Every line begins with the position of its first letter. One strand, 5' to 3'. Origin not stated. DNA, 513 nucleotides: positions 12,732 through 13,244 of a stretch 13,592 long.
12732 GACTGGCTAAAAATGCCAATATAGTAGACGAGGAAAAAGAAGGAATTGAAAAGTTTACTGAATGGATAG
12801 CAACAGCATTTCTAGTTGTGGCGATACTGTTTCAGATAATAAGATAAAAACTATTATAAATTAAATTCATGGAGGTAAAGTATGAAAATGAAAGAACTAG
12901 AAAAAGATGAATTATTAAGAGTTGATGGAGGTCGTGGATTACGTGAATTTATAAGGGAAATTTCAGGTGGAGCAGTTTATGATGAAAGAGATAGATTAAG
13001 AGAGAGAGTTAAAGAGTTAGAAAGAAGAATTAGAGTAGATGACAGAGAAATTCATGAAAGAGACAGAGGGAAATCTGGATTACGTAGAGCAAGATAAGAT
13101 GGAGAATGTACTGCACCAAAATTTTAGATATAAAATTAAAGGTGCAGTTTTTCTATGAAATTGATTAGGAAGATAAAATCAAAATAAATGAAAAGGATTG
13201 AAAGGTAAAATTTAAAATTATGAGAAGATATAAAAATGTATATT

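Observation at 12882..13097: Orphan double-glycine-leader peptide gene with an Arg/Glu-rich core, wedged behind tpiA-secG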

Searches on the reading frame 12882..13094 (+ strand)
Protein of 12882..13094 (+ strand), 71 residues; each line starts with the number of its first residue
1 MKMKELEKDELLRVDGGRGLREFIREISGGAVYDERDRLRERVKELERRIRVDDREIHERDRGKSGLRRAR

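Call 8: search_protein_families(library=pfam, proteins=[window:12882-13094:+], max_evalue=1)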
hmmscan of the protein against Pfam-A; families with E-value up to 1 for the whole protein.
window:12882-13094:+ (71 aa): 4 families
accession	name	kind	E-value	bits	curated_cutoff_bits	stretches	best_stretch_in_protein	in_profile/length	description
PF20575.4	HTH_63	-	0.029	14.5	23.9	1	23-59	12-48/148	Helix-turn-helix domain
PF08172.17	CASP_C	-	0.12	12.2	28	1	32-59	89-116/252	CASP C terminal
PF01166.23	TSC22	-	0.13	12.8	30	1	31-55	11-35/57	TSC-22/dip/bun family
PF10439.15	Bacteriocin_IIc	-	0.29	11.6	27.1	1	3-32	4-33/59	Bacteriocin class II with double-glycine leader peptide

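Call 9: search_protein_families(library=ncbifam, proteins=[window:12882-13094:+], max_evalue=10)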
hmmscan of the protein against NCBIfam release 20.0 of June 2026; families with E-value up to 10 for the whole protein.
window:12882-13094:+ (71 aa): 2 families
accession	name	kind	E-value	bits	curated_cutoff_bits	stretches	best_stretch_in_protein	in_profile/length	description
TIGR03949.1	bact_IIb_cerein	subfamily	0.065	13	21.5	1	4-19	2-17/45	class IIb bacteriocin, lactobin A/cerein 7B family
NF007015.0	PRK09480.1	equivalog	0.088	12.4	120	1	25-57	106-138/197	nucleoid occlusion factor SlmA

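Call 10: find_homologous_proteins(query=window:12882-13094:+, max_evalue=0.01)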
Query window:12882-13094:+ (71 aa): 4 proteins with E <= 0.01 among 14 candidates.
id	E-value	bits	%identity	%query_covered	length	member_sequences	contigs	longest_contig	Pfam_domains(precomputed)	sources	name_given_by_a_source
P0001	3.2e-33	130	99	100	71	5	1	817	-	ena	-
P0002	2.4e-26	108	89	100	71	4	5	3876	-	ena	-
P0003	1.9e-14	71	61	100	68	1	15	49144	-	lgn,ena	-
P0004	3.2e-14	70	88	58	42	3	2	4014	-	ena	-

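Call 12: find_encoding_contigs(protein=P0003, flank=10000, max_places=6)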
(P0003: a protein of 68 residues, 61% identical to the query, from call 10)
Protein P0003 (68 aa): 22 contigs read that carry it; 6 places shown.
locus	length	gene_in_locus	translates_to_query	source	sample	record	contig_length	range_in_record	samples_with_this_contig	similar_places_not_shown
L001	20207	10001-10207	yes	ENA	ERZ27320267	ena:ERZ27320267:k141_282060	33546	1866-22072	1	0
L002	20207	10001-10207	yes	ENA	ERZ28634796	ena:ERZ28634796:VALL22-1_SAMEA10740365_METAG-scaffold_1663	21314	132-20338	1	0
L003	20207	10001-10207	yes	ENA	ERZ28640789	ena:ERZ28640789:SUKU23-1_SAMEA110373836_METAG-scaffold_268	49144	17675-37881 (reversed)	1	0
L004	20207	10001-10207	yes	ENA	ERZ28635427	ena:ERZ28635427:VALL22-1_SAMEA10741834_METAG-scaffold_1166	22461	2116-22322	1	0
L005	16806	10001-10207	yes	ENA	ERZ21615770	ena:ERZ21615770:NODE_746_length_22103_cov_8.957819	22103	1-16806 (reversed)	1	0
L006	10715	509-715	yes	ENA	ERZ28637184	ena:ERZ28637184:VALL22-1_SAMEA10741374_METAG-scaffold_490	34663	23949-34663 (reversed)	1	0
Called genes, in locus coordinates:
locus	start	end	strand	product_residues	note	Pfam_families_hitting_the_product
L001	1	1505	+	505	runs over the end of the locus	PF10502:Peptidase_S26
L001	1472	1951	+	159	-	PF13673:Acetyltransf_10, PF00583:Acetyltransf_1, PF13508:Acetyltransf_7, PF08445:FR47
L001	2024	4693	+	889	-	PF00133:tRNA-synt_1, PF01406:tRNA-synt_1e (faint), PF09334:tRNA-synt_1g, PF13603:tRNA-synt_1_2, PF09334:tRNA-synt_1g (weak), PF08264:Anticodon_1, PF10458:Val_tRNA-synt_C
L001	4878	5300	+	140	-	PF01957:NfeD (weak)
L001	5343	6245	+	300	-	PF01145:Band_7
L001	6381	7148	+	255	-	PF00121:TIM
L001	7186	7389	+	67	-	PF03840:SecG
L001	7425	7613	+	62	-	-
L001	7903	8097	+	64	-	-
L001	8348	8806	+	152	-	PF02517:Rce1-like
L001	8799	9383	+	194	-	PF02517:Rce1-like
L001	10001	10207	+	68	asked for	-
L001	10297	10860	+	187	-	PF02517:Rce1-like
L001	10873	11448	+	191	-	PF02517:Rce1-like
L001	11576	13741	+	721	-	PF03412:Peptidase_C39, PF00664:ABC_membrane, PF00005:ABC_tran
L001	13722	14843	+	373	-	PF25917:BSH_RND, PF26002:Beta-barrel_AprE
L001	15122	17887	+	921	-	PF12705:PDDEXK_1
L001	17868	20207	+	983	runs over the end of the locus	PF00580:UvrD-helicase, PF13245:AAA_19 (weak), PF13361:UvrD_C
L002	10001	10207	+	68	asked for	-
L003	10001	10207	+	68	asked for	-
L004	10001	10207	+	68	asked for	-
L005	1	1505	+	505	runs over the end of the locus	PF10502:Peptidase_S26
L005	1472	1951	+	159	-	PF13673:Acetyltransf_10, PF00583:Acetyltransf_1, PF13508:Acetyltransf_7, PF08445:FR47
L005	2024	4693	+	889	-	PF00133:tRNA-synt_1, PF01406:tRNA-synt_1e (faint), PF09334:tRNA-synt_1g, PF13603:tRNA-synt_1_2, PF09334:tRNA-synt_1g (weak), PF08264:Anticodon_1, PF10458:Val_tRNA-synt_C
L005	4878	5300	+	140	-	PF01957:NfeD (weak)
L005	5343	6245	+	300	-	PF01145:Band_7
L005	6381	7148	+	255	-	PF00121:TIM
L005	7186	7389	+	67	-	PF03840:SecG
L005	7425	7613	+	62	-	-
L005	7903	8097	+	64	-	-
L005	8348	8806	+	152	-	PF02517:Rce1-like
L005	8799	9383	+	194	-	PF02517:Rce1-like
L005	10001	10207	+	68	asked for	-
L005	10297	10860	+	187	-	PF02517:Rce1-like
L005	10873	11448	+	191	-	PF02517:Rce1-like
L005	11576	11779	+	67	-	PF03412:Peptidase_C39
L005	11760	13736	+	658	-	PF03412:Peptidase_C39, PF00664:ABC_membrane, PF00005:ABC_tran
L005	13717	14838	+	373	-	PF25917:BSH_RND, PF26002:Beta-barrel_AprE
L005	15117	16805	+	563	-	?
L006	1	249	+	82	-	?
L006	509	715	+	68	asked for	-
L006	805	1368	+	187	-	PF02517:Rce1-like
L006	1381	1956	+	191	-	PF02517:Rce1-like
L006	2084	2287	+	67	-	PF03412:Peptidase_C39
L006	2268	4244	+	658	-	PF03412:Peptidase_C39, PF00664:ABC_membrane, PF00005:ABC_tran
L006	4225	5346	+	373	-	PF25917:BSH_RND, PF26002:Beta-barrel_AprE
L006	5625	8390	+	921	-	PF12705:PDDEXK_1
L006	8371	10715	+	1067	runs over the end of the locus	-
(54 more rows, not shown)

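Call 15: find_encoding_contigs(protein=P0002, flank=10000)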
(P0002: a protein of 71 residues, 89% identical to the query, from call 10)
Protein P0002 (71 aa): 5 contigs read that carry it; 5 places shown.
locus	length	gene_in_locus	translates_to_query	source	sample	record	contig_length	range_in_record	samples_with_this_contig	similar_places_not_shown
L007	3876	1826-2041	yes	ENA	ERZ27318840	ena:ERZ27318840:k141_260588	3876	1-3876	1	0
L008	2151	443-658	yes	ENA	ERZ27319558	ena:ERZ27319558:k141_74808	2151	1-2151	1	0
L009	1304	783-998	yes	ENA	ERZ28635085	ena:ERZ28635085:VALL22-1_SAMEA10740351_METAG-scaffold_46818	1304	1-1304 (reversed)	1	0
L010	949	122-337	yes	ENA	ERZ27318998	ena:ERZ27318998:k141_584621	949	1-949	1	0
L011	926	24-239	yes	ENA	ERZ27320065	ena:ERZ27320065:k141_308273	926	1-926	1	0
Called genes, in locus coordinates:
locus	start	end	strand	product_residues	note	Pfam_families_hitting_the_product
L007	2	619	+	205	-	?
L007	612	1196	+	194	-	PF02517:Rce1-like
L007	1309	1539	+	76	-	PF03412:Peptidase_C39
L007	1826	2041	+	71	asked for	-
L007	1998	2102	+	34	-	-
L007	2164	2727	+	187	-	PF02517:Rce1-like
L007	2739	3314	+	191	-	PF02517:Rce1-like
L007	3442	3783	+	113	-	PF03412:Peptidase_C39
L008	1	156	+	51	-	?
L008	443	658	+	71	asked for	-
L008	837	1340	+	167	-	PF02517:Rce1-like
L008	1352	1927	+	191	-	PF02517:Rce1-like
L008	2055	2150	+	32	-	?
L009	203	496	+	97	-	PF03412:Peptidase_C39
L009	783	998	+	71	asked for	-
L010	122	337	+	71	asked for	-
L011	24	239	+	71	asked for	-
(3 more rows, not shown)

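Call 16: find_encoding_contigs(protein=window:12882-13094:+, flank=10000)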
Protein window:12882-13094:+ (71 aa): 12 contigs read that carry it; 6 places shown.
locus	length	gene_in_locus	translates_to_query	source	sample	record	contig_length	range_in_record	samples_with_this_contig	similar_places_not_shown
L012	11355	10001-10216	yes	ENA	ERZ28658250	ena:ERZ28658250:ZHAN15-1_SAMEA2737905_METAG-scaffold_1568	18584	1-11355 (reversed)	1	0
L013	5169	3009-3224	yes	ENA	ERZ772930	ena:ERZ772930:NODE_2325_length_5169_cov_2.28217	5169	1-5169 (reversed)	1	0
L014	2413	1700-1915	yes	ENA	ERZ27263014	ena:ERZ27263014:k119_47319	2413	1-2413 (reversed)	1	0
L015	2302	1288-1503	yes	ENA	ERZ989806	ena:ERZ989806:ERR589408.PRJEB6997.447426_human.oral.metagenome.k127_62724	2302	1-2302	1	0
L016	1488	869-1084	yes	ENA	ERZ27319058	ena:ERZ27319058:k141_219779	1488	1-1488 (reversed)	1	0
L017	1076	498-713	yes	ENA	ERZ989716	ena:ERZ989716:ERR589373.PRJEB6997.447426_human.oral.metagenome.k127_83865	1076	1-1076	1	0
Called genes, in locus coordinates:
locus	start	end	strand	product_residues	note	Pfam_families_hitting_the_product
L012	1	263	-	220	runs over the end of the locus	PF00027:cNMP_binding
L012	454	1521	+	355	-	PF00710:Asparaginase, PF17763:Asparaginase_C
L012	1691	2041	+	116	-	PF01245:Ribosomal_L19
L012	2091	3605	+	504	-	PF10502:Peptidase_S26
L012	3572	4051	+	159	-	PF13673:Acetyltransf_10, PF00583:Acetyltransf_1, PF13508:Acetyltransf_7, PF08445:FR47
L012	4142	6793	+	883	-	PF00133:tRNA-synt_1, PF01406:tRNA-synt_1e (faint), PF09334:tRNA-synt_1g, PF13603:tRNA-synt_1_2, PF09334:tRNA-synt_1g (weak), PF08264:Anticodon_1, PF10458:Val_tRNA-synt_C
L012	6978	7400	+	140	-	PF01957:NfeD (weak)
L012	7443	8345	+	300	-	PF01145:Band_7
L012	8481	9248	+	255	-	PF00121:TIM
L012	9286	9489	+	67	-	PF03840:SecG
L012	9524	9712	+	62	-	-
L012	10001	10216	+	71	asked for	-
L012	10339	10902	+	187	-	PF02517:Rce1-like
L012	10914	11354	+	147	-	?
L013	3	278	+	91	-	?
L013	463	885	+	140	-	PF01957:NfeD (weak)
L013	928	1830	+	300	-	PF01145:Band_7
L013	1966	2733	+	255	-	PF00121:TIM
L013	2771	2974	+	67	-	PF03840:SecG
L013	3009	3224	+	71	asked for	-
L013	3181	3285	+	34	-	-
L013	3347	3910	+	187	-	PF02517:Rce1-like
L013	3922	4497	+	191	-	PF02517:Rce1-like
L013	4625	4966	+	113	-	PF03412:Peptidase_C39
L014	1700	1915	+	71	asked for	-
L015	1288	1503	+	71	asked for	-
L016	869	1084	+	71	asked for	-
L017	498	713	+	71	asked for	-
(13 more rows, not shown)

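Call 18: find_related_loci(query=A1, collection=genome_contigs, flank=10000)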
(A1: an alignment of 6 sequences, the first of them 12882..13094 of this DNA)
Query A1 (71 aa) in genome_contigs; peptide patterns used: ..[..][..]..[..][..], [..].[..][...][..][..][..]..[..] (x = any residue, [..] = any of these).
600 stretches matched a pattern, but none encodes a relative of the query by tblastn (E <= 1e-3).

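Call 20: find_homologous_proteins(query=A1, max_evalue=0.1)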
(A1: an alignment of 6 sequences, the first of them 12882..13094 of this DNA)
Query A1 (6 sequences) (71 aa, profile of the alignment): 14 proteins with E <= 0.1 among 653 candidates.
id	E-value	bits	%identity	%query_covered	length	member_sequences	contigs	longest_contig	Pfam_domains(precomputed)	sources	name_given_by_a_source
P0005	9.1e-26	108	49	100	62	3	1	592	-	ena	-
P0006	2.3e-25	106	86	30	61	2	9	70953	-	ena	-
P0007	3.1e-25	106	76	30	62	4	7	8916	-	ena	-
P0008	1.4e-24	104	44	100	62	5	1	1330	-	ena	-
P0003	8.7e-24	101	61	100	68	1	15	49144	-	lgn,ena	-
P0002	1.0e-23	101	89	100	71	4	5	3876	-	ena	-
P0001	7.0e-23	98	99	100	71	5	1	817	-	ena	-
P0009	1.2e-22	98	39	100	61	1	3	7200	-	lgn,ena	-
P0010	2.6e-22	97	44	54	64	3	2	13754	-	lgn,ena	-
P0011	8.2e-21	92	45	45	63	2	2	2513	-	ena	-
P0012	8.3e-19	85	76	30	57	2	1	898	-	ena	-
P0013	1.7e-18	84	39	93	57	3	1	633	-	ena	-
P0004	1.5e-11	62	88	58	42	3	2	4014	-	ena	-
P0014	5.6e-6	44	44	23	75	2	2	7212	-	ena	-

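Call 33: search_protein_representatives(alignment_id=A2)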
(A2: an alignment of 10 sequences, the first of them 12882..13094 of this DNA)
Query: 10 sequences, 63 profile positions. Proteins with E-value up to 0.001 (for the whole library): 6; up to 1e-10: 4; up to 1e-30: 0. The best 6 are listed.
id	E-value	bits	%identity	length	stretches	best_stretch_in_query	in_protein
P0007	3.5e-27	110.5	-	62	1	1-62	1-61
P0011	5.6e-25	103.5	-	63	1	1-61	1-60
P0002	1.8e-22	95.4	-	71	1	1-62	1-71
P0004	4.6e-11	58.9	-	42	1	1-40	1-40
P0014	2.1e-08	50.4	-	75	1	18-61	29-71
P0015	4.0e-04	36.7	-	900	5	23-55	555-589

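Call 44: predict_structure(alignment_id=A2)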
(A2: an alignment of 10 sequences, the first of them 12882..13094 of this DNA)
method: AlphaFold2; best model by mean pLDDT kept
length: 71 residues; sequences in the alignment: 10
mean_pLDDT: 57.3   pTM: 0.26
mean pLDDT of the five models: 57.3, 54.3, 54.1, 53.8, 47.3
residues with pLDDT >= 90: 0; 70-90: 6; 50-70: 54; < 50: 11
segments of 3 or more residues with pLDDT < 50: 69-71
pLDDT, mean of each block of 10 residues (from residue 1): 52 56 63 61 69 54 49 39
secondary structure, 60 per line:
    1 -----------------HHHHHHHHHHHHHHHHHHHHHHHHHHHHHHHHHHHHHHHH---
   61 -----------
elements in order: H18-57

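Call 49: search_protein_families(library=ncbifam, proteins=[L001:11576-13738:+, L001:13722-14840:+, L001:10297-10857:+, L001:10873-11445:+, L001:8348-8803:+, L001:8799-9380:+], max_evalue=0.00001)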
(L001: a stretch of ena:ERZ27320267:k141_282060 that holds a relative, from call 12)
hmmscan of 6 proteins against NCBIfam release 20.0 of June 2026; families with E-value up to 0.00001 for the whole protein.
L001:11576-13738:+ (721 aa): 183 families (the best 25 are shown)
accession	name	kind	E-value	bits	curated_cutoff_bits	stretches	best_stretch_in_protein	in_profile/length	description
TIGR01193.1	bacteriocin_ABC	subfamily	1.1e-193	645.6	523.85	1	10-710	1-707/708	peptide cleavage/export ABC transporter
TIGR03796.1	NHLM_micro_ABC1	equivalog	1e-144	483.5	853.3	1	7-708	4-708/710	NHLP family bacteriocin export ABC transporter peptidase/permease/ATPase subunit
TIGR01846.1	type_I_sec_HlyB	subfamily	5.7e-143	477.7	725.55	1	20-713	4-693/694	type I secretion system permease/ATPase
TIGR03375.1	type_I_sec_LssB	subfamily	2.7e-110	369.7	693.1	1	19-700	5-690/696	type I secretion system permease/ATPase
TIGR02203.1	MsbA_lipidA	equivalog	8.3e-110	367.9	602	1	165-710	13-567/572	lipid A export permease/ATP-binding protein MsbA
NF045998.1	cleave_ABC_plasm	equivalog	1.6e-104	350.6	500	1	10-673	2-662/673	Mbov_0121 family peptidase domain-containing ABC transporter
TIGR02204.1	MsbA_rel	hypoth_equivalog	3e-104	349.7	780.4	1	152-709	10-572/576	ABC transporter, permease/ATP-binding protein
TIGR03797.1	NHLM_micro_ABC2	equivalog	5.4e-102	342.5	709.4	1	149-712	125-685/686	NHLP bacteriocin export ABC transporter permease/ATPase subunit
TIGR00958.1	3a01208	subfamily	9.5e-101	338.2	874.6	1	125-708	123-710/711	antigen peptide transporter 2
NF052233.1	CphA_assoc_ABC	equivalog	5.5e-97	325.9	880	1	147-717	169-748/766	cyanophycin metabolism-associated ABC transporter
NF008381.0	PRK11176.1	equivalog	2.8e-94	316.6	867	1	188-712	51-579/582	lipid A ABC transporter ATP-binding protein/permease MsbA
NF045513.1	HepA_fam_ABC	equivalog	1.9e-89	300.8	725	1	210-712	99-609/610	heterocyst formation ABC transporter subunit HepA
NF010178.0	PRK13657.1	equivalog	1.3e-86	291.3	733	1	156-719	13-577/588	glucan ABC transporter ATP-binding protein/ permease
NF008056.1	PRK10790.1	equivalog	2e-72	244.6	746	1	184-712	45-575/584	SmdB family multidrug efflux ABC transporter permease/ATP-binding protein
TIGR01842.1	type_I_sec_PrtD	subfamily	1.2e-70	238.6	510.15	1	157-699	1-541/544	type I secretion system permease/ATPase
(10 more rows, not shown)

L001:13722-14840:+ (373 aa): 8 families
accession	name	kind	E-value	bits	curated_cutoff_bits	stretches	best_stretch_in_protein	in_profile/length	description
TIGR01843.1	type_I_hlyD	subfamily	9.6e-31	107.2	208.65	2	175-366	215-411/422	HlyD family type I secretion periplasmic adaptor subunit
TIGR01000.1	bacteriocin_acc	subfamily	4e-25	88.6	258.85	2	188-365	274-452/457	bacteriocin secretion accessory protein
TIGR00998.1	8a0101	subfamily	2e-18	66.4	390.8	1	29-314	5-284/334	EmrA/EmrK family multidrug efflux transporter periplasmic adaptor subunit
TIGR03794.1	NHLM_micro_HlyD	equivalog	2.5e-16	59.6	156.2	2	30-101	23-94/421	NHLP bacteriocin system secretion protein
TIGR01730.1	RND_mfp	subfamily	4.5e-16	58.7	94.9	1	205-355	109-248/322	efflux RND transporter periplasmic adaptor subunit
NF007785.0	PRK10476.1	equivalog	5e-12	45.3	376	1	190-314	170-287/347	multidrug transporter subunit MdtN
NF008606.0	PRK11578.1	equivalog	9e-07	28.3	342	0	204-292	156-246/371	macrolide transporter subunit MacA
NF045904.1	RND-peri-MexE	equivalog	3.9e-06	26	714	0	69-135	67-134/390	multidrug efflux RND transporter periplasmic adaptor subunit MexE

L001:10297-10857:+ (187 aa): 0 families

L001:10873-11445:+ (191 aa): 3 families
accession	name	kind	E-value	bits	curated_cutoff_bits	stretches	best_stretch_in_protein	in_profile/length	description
NF041647.1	ABC_perm_CPBP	equivalog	1e-11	44.4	435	1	15-137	508-633/636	ABC transporter permease subunit/CPBP intramembrane protease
NF033192.3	CPBP_JDVT_MrtJ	equivalog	5.5e-09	36.6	75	1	53-133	2-94/98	JDVT-CTERM system glutamic-type intramembrane protease MrtJ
NF040589.1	CPBP_Synerg_MrtS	equivalog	6.3e-08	33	130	1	51-137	75-166/170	Synerg-CTERM system glutamic-type intramembrane protease MrtS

L001:8348-8803:+ (152 aa): 1 family
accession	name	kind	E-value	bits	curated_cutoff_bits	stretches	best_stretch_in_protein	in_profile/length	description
NF033192.3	CPBP_JDVT_MrtJ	equivalog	1.1e-07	32.4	75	1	3-90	6-94/98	JDVT-CTERM system glutamic-type intramembrane protease MrtJ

L001:8799-9380:+ (194 aa): 3 families
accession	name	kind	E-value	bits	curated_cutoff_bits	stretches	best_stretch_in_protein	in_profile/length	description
NF041647.1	ABC_perm_CPBP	equivalog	2.1e-11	43.3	435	1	15-138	498-630/636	ABC transporter permease subunit/CPBP intramembrane protease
NF040589.1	CPBP_Synerg_MrtS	equivalog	1.3e-10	41.7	130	1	20-137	43-162/170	Synerg-CTERM system glutamic-type intramembrane protease MrtS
NF033192.3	CPBP_JDVT_MrtJ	equivalog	6.2e-09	36.4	75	1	59-137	4-94/98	JDVT-CTERM system glutamic-type intramembrane protease MrtJ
